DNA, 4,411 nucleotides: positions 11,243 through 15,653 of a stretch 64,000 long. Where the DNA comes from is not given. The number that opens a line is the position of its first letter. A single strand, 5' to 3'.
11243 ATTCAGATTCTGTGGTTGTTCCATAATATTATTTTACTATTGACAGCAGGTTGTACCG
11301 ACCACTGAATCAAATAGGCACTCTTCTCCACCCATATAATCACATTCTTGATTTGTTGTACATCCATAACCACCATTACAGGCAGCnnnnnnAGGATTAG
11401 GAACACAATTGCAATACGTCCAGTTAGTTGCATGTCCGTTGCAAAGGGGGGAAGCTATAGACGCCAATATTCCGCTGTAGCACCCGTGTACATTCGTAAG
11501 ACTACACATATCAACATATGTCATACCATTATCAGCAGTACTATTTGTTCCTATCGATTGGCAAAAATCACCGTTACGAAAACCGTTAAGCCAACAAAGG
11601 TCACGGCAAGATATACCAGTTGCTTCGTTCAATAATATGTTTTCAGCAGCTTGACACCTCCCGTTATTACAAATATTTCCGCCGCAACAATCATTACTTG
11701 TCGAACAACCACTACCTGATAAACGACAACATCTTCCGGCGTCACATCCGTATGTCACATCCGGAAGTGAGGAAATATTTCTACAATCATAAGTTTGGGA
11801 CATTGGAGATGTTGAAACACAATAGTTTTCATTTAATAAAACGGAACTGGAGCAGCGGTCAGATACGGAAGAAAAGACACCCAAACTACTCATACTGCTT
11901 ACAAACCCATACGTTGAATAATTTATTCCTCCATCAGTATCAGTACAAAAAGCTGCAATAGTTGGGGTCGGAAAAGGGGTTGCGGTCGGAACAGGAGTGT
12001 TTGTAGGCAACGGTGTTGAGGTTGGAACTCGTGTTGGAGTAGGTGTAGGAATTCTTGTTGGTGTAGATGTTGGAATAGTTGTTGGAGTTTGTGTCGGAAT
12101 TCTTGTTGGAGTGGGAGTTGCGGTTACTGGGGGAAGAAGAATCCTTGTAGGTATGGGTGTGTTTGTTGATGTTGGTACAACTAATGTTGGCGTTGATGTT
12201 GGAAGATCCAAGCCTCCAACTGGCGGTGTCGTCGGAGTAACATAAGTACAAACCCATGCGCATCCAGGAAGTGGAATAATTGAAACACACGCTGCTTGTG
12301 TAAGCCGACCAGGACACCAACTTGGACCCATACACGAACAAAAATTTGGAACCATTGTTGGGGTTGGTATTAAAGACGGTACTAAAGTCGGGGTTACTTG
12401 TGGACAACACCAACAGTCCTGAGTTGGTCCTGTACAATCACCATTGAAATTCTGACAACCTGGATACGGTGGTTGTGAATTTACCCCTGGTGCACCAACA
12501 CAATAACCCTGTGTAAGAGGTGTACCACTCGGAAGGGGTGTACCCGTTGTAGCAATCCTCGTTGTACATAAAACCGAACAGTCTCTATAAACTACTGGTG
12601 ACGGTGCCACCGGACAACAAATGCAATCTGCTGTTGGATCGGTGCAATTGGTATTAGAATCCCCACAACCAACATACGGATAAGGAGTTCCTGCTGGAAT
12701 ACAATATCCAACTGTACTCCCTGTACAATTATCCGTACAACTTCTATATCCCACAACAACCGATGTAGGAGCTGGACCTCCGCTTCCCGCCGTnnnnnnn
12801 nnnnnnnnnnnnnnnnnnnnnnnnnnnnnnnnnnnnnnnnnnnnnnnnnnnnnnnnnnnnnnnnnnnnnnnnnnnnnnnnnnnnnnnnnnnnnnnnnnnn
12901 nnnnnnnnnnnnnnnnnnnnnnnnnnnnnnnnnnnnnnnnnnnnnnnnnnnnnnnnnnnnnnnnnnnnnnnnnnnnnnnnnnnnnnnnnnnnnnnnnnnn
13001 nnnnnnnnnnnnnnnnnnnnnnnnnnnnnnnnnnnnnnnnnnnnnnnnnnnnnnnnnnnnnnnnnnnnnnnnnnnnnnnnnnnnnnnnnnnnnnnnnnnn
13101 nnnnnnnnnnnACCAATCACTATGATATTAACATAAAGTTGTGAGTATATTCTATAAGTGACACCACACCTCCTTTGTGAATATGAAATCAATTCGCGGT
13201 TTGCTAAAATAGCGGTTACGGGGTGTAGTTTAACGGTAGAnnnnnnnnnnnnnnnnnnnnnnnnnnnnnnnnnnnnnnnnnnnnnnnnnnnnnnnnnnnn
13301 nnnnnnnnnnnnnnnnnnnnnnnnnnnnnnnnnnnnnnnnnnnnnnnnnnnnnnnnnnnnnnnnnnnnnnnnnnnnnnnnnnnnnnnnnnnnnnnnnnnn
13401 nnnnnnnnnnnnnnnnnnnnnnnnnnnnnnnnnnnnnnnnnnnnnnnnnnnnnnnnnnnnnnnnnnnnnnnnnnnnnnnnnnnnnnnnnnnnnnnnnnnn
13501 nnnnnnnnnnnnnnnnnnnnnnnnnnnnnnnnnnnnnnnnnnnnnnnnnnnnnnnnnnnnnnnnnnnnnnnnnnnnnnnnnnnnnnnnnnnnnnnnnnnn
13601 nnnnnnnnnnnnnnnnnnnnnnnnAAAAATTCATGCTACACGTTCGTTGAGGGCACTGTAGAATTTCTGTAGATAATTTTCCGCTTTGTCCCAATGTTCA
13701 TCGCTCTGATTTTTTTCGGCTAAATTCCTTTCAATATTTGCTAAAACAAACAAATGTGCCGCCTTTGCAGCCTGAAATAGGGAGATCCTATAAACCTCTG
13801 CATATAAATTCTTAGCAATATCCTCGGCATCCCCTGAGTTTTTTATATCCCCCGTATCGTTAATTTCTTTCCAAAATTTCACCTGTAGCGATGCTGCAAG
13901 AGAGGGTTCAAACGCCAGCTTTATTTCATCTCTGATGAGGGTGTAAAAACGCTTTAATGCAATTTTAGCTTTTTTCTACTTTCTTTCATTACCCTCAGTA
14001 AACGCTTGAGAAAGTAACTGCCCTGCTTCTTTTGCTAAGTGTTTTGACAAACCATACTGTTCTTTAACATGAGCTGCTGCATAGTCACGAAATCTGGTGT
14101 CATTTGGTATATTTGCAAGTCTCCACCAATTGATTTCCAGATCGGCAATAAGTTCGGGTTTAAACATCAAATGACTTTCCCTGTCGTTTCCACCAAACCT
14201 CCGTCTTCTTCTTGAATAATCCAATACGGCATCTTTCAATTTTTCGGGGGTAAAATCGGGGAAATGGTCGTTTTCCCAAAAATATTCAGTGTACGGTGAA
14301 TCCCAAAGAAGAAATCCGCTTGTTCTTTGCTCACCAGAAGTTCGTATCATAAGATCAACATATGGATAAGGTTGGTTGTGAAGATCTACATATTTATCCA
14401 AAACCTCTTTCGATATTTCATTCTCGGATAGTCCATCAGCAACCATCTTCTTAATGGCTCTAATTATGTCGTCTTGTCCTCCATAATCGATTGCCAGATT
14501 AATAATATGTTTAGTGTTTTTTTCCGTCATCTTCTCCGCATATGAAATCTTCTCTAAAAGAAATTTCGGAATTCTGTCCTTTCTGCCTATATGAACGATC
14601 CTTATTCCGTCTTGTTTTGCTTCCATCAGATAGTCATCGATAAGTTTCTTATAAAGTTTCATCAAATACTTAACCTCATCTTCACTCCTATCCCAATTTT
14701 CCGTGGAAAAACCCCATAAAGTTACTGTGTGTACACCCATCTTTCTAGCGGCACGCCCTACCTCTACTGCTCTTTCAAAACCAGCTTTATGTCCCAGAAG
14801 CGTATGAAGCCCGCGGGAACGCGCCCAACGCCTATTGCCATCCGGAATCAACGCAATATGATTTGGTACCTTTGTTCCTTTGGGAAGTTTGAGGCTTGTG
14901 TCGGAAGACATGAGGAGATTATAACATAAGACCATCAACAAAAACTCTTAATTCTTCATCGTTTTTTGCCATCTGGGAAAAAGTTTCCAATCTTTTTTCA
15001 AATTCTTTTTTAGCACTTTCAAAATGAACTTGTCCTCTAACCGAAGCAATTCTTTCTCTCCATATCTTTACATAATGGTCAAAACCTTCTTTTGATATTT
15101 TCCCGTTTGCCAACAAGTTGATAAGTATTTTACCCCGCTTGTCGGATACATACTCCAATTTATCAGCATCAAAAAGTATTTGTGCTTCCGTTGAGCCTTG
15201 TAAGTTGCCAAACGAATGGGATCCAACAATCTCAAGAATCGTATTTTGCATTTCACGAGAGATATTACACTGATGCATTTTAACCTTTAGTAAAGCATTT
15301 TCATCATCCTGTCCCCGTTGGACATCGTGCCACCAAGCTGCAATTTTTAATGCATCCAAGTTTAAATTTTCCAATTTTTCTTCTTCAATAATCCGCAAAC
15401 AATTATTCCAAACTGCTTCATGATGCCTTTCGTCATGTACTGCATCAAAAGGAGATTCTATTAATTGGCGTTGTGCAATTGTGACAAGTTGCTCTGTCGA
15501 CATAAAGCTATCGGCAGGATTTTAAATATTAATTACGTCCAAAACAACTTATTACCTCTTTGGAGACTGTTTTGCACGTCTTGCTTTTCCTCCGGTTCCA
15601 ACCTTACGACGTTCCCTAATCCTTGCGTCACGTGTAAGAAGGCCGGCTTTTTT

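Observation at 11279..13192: Modular architecture of the 637-aa protein: internal Cys-module duplication, hevein/knottin-like stretch and a DNA-level Pro/Thr tandem-repeat linker prone to length variation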

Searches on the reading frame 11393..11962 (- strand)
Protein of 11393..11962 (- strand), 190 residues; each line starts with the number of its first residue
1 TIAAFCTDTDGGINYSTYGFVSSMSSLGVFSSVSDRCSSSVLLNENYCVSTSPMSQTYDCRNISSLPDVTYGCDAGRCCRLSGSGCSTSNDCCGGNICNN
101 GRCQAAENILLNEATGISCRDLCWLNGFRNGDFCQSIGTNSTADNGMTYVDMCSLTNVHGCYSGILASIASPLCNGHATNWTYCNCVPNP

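Call 34: find_homologous_proteins(query=A3, max_evalue=0.001)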
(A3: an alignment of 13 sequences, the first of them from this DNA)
Query A3 (13 sequences) (187 aa, profile of the alignment): 14 proteins with E <= 0.001 among 919 candidates.
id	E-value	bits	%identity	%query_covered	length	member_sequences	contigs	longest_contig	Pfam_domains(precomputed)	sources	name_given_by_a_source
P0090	7.1e-60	220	72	89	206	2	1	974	-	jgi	-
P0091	2.6e-58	215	38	99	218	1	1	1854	-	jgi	jgi:hypothetical protein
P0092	1.4e-21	96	38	39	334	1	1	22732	-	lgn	-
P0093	8.4e-17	80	36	29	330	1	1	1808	-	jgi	jgi:hypothetical protein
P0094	1.8e-15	76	43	32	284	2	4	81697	-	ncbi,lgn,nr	ncbi:hypothetical protein HYW21_09430 [Candidatus Woesearchaeota archaeon]|nr:hypothetical protein [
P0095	6.1e-15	74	41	24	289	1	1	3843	-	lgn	-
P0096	2.1e-14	72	43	25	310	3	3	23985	-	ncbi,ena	-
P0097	2.5e-10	59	42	23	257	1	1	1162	-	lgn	-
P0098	7.3e-10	57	24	24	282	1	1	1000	-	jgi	-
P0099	1.7e-9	56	33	40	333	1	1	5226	PF07648.21,PF00050.27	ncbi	-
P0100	2.9e-9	55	38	30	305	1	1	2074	-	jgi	jgi:hypothetical protein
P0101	4.0e-9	55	34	31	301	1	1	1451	-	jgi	jgi:hypothetical protein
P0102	3.2e-6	45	35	29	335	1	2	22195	PF07648.21,PF00050.27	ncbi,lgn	-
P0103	3.8e-4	39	39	25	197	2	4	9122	-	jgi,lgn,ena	jgi:hypothetical protein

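Call 35: search_solved_structures(query=A3, max_evalue=10, show_alignments=2)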
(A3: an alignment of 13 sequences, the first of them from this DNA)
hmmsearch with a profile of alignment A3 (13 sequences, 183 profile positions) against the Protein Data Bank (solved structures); distinct sequences matched with E-value up to 10: 3.
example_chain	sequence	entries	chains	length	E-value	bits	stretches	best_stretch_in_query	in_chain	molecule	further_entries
1g9p_A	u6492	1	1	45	0.11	15.8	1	73-100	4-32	OMEGA-ATRACOTOXIN-HV2A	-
6nk9_A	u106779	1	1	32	0.22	14.9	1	73-98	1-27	Aca Toxin 1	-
1hp3_A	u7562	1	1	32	0.47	13.8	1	73-99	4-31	OMEGA-ATRACOTOXIN-HV2A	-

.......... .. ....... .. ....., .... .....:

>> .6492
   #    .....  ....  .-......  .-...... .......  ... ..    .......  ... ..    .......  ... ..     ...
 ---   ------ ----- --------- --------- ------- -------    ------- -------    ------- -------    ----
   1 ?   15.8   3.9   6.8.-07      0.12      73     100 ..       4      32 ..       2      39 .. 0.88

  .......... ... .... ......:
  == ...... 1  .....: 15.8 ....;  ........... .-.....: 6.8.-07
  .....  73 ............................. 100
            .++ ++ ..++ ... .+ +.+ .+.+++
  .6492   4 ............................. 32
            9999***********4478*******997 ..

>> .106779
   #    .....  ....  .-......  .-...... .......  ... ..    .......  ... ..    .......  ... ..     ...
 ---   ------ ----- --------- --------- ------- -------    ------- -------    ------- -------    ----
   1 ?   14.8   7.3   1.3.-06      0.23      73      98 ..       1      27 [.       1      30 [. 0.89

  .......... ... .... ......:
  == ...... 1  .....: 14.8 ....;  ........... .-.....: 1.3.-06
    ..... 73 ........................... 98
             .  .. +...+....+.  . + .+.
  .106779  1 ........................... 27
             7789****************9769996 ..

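Call 59: predict_structure(alignment_id=A5)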
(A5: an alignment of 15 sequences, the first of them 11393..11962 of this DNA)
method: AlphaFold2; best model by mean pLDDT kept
length: 190 residues; sequences in the alignment: 15
mean_pLDDT: 65.2   pTM: 0.49
mean pLDDT of the five models: 65.2, 63.9, 54.2, 48.4, 46.9
residues with pLDDT >= 90: 18; 70-90: 67; 50-70: 53; < 50: 52
segments of 3 or more residues with pLDDT < 50: 108-114, 139-159, 164-181, 188-190
pLDDT, mean of each block of 10 residues (from residue 1): 82 76 88 88 89 89 60 83 74 70 61 53 61 53 39 40 44 36 51
secondary structure, 60 per line:
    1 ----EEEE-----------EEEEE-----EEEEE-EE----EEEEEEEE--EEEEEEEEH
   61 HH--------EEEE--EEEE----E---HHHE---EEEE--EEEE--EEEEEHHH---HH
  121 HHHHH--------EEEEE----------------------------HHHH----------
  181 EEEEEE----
elements in order: E5-8 E20-24 E30-34 E42-49 E52-59 E71-74 E77-80 E96-99 E102-105 E108-112 H119-125 E134-138 H167-170 E181-186

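Call 61: fold_search(model_id=the predicted structure, library=pdb)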
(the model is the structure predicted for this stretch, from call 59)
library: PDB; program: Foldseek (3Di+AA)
matches with E <= 10: 203; with E <= 0.001: 0
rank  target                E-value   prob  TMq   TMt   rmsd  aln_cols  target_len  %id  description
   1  1apy_B                9.1e-01  0.16  0.10  0.14   7.6        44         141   16  HUMAN ASPARTYLGLUCOSAMINIDASE (released 1996-12-23)
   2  3vqm_K                2.1e+00  0.07  0.12  0.20  11.9        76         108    9  Small heat shock protein hsp14.0 of C-terminal deletion variant with C-terminal peptide (released 2012-06-06)
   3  5lhy_1                2.2e+00  0.06  0.15  0.29  11.8        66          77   21  PB3 Domain of Human PLK4 (apo) (released 2017-03-01)
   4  6sy0_B                2.5e+00  0.06  0.13  0.17  11.0        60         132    5  Structure of the Plasmodium falciparum SIP2 DNA-binding AP2 tandem repeat in complex with two SPE2 half-sites (released 2020-10-07)
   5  2byu_A                2.5e+00  0.05  0.13  0.22  11.2        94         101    8  Negative stain EM reconstruction of M.tuberculosis Acr1(Hsp 16.3) fitted with wheat sHSP dimer (released 2005-08-22)
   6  2x1g_B                3.0e+00  0.11  0.16  0.20  12.9        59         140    7  Crystal structure of Importin13 - Mago-Y14 complex (released 2010-02-16)
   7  4rzk_A                3.0e+00  0.04  0.12  0.23  11.6        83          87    8  Crystal structure of Sulfolobus solfataricus Hsp20.1 ACD (released 2015-12-23)
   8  3vqm_A                3.0e+00  0.04  0.11  0.18  12.1        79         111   10  Small heat shock protein hsp14.0 of C-terminal deletion variant with C-terminal peptide (released 2012-06-06)
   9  1gme_B                3.2e+00  0.04  0.13  0.21  10.9        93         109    9  Crystal structure and assembly of an eukaryotic small heat shock protein (released 2001-11-29)
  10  3vqm_E                3.3e+00  0.06  0.13  0.22  11.3        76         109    9  Small heat shock protein hsp14.0 of C-terminal deletion variant with C-terminal peptide (released 2012-06-06)
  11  7fik_j                3.3e+00  0.06  0.15  0.04   8.6       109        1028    9  The cryo-EM structure of the CR subunit from X. laevis NPC (released 2022-11-09)
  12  7z2g_A                3.5e+00  0.20  0.13  0.05   3.2        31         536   10  Cryo-EM structure of HIV-1 reverse transcriptase with a DNA aptamer in complex with doravirine (released 2022-07-20)
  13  9p4v_A                3.5e+00  0.04  0.13  0.02   7.9        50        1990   14  Atomic model of wild type S. cerevisiae Fatty Acid Synthase (FAS) in complex with Palmitoyl-CoA (in vitro binding) (released 2025-08-27)
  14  3hty_I                3.5e+00  0.02  0.12  0.15  11.4        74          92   19  Crystal structure of a lipocalin-like protein (BT_0869) from Bacteroides thetaiotaomicron VPI-5482 at 1.95 A resolutio (released 2009-07-07)
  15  8r3m_C                3.8e+00  0.06  0.14  0.03  10.2        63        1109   14  Mycobacterium smegnatis RNA polymerase transcription initiation complex with SigmaA, RbpA, HelD N-terminal, CO and PCh (released 2024-10-02)
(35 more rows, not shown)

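Call 75: find_related_loci(query=A3, collection=genome_contigs, flank=6000)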
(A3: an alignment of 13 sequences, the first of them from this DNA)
Query A3 (187 aa) in genome_contigs; peptide patterns used: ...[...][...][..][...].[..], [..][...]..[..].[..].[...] (x = any residue, [..] = any of these).
58 stretches matched a pattern; 2 encode a relative of the query (tblastn E <= 1e-3); 2 distinct loci.
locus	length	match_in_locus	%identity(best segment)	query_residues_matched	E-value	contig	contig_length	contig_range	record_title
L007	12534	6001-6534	39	2-184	7e-31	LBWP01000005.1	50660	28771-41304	MAG: Candidatus Woesebacteria bacterium GW2011_GWA1_39_21 UT39_C0005, whole genome shotgun sequence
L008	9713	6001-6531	37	3-185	9e-27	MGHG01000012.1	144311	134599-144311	MAG: Candidatus Woesebacteria bacterium RIFCSPLOWO2_01_FULL_39_23 rifcsplowo2_01_scaffold_47, whole genome shotgun seque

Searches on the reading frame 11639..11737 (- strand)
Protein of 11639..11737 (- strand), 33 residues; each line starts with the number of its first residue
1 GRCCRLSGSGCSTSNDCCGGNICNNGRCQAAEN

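Call 91: search_protein_families(library=pfam, proteins=[window:11639-11737:-], max_evalue=10)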
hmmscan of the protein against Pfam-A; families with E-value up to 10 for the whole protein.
seq(33 aa): 5 families
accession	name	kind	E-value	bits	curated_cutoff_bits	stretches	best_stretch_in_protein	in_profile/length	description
PF23416.1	DUF7107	-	0.0014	19.4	24.6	1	11-32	2-23/48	Domain of unknown function (DUF7107)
PF04706.18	Dickkopf_N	-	0.0051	17.6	25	1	4-29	26-51/51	Dickkopf N-terminal cysteine-rich region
PF08093.16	Toxin_23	-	0.026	15.1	22.2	1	4-28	2-27/30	Magi 5 toxic peptide family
PF17557.7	Conotoxin_I2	-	0.037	14.6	27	1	4-29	1-25/38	I2-superfamily conotoxins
PF07740.17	Toxin_12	-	0.21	12.7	21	1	4-25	2-23/30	Ion channel inhibitory toxin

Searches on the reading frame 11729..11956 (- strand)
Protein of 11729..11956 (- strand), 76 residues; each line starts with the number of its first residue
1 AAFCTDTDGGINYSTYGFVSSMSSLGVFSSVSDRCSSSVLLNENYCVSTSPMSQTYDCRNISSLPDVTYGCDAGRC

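Call 91: search_protein_families(library=pfam, proteins=[window:11729-11956:-], max_evalue=10)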
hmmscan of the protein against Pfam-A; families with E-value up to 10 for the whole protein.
seq(76 aa): 0 families

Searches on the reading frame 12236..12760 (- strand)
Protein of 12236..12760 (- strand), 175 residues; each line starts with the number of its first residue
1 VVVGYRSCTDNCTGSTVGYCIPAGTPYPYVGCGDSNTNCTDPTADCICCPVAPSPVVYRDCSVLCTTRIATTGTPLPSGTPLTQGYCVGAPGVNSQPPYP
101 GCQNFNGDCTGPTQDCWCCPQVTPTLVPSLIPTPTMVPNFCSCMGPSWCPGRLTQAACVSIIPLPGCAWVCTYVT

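Call 51: search_protein_representatives(protein=window:12236-12760:-)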
Query: 175 residues. Proteins with E-value up to 0.001 (for the whole library): 2; up to 1e-10: 1; up to 1e-30: 1. The best 2 are listed.
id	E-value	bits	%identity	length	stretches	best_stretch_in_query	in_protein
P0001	2.2e-112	390.4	100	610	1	1-175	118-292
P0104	2.5e-04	37.4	35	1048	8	129-172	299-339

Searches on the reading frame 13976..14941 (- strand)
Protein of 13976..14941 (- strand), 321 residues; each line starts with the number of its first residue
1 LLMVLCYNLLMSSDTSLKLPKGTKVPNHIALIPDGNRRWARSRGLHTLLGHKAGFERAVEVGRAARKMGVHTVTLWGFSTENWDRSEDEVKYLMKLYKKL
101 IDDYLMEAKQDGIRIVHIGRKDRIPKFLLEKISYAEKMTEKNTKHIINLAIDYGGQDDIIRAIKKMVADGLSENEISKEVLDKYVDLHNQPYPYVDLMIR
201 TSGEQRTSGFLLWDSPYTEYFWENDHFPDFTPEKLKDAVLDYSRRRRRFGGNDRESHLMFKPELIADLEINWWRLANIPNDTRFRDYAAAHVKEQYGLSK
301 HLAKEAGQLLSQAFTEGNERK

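Call 6: search_protein_families(library=pfam, proteins=[window:13976-14941:-], max_evalue=0.01)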
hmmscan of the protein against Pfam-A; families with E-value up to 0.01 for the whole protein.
window:13976-14941:- (321 aa): 2 families
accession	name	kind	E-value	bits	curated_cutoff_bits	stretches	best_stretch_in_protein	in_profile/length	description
PF01255.24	Prenyltransf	-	5.1e-69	232.6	27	1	32-250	1-219/219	Putative undecaprenyl diphosphate synthase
PF04055.27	Radical_SAM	-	0.0024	18.5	29.5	0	45-88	116-161/166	Radical SAM superfamily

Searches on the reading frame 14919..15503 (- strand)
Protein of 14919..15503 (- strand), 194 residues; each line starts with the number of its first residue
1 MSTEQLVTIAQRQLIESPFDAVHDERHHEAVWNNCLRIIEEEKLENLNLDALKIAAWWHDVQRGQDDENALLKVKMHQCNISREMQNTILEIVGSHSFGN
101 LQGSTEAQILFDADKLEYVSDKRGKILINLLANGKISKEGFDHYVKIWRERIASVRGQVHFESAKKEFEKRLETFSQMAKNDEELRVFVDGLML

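Call 6: search_protein_families(library=pfam, proteins=[window:14919-15503:-], max_evalue=0.01)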
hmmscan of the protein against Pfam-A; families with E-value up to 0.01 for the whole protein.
window:14919-15503:- (194 aa): 2 families
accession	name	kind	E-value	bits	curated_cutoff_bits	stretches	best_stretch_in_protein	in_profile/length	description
PF01966.28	HD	-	0.00048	20.8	22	1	27-117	4-114/116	HD domain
PF24391.1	HD-CE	-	0.0087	16.2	27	0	21-68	5-55/263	HD-CE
